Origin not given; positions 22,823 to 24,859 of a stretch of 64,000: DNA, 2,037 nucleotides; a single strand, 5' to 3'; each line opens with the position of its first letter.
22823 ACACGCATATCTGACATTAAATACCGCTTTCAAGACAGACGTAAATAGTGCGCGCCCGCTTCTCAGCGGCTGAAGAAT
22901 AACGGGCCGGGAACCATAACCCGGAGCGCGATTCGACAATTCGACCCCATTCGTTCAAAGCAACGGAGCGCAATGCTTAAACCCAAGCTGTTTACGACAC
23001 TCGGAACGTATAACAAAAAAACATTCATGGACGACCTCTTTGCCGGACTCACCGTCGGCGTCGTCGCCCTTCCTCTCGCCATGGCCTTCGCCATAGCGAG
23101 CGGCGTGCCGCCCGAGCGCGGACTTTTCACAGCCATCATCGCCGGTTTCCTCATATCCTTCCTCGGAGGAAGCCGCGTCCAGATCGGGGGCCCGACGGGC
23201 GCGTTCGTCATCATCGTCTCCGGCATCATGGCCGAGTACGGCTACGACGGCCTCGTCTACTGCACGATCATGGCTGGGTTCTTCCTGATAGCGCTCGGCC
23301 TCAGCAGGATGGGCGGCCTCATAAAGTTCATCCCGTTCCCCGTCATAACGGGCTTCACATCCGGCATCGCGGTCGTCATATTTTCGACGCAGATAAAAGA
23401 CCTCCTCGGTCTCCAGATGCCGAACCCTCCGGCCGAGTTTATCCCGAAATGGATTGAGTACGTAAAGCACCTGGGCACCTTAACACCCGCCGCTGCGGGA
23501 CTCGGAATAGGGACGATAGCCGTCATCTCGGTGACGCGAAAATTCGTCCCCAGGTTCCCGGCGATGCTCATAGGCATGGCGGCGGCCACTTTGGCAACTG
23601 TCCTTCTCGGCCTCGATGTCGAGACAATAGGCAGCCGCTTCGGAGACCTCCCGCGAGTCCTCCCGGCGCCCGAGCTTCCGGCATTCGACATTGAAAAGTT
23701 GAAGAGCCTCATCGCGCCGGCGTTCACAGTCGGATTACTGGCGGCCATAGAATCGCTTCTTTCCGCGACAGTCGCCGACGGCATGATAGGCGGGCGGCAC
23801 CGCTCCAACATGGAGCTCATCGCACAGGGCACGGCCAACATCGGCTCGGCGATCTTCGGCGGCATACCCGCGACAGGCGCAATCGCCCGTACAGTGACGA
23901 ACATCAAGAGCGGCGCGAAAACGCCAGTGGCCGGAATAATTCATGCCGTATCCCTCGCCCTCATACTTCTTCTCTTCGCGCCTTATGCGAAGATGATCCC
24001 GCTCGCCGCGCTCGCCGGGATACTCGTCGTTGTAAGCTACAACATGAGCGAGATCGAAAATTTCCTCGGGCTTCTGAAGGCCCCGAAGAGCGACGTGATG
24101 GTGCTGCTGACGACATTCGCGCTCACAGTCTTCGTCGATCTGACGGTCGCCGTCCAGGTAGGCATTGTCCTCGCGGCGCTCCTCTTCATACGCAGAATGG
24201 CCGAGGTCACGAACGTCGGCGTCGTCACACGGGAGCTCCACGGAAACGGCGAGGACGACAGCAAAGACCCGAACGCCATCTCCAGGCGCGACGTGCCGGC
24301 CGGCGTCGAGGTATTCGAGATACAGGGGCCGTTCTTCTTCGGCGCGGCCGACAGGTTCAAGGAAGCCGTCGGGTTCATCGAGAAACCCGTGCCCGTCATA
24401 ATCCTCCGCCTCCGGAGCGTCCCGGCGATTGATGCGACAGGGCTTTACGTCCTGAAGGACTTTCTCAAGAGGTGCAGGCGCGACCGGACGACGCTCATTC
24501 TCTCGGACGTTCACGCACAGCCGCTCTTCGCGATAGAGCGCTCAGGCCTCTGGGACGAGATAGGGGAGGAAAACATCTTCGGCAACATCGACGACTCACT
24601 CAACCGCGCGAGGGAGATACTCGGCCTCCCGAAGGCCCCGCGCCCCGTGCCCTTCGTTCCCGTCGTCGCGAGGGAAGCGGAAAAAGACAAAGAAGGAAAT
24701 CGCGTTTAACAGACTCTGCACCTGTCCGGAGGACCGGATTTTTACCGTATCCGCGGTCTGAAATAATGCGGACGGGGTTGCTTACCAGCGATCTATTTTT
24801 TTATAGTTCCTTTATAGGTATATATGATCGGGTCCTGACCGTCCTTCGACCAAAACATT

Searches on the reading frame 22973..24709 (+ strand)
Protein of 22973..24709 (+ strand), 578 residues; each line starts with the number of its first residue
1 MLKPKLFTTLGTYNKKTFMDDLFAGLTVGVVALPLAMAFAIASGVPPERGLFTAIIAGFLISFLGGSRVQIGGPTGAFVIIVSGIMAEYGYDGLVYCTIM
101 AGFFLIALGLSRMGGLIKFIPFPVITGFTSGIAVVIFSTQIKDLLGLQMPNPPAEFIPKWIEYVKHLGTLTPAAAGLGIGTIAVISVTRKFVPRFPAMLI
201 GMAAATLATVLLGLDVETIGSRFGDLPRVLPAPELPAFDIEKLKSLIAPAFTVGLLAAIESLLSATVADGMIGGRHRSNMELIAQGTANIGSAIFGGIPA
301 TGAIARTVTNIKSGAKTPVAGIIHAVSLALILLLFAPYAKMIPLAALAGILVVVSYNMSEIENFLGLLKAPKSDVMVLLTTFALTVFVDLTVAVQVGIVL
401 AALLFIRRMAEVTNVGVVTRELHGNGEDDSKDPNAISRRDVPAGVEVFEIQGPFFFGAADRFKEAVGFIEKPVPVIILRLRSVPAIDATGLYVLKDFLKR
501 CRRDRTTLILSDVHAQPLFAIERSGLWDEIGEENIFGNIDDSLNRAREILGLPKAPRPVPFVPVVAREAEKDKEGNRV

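Call 8: search_protein_families(library=ncbifam, proteins=[window:22973-24709:+], max_evalue=0.01)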
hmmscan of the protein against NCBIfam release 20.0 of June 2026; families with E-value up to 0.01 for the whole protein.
window:22973-24709:+ (578 aa): 4 families
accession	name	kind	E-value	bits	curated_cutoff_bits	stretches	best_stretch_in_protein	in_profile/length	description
NF008660.1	PRK11660.1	equivalog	4.8e-150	500.6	614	1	12-547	23-566/572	C4-dicarboxylic acid transporter DauA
TIGR00815.1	sulP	subfamily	6.4e-119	397.9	380.45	1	10-541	6-564/565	sulfate permease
NF050096.1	BicarbTportBicA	equivalog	1e-78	265.2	880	1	17-547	11-544/547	bicarbonate transporter BicA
TIGR00377.1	ant_ant_sig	superfamily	0.0054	16.6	53.45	0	470-526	39-96/108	anti-sigma factor antagonist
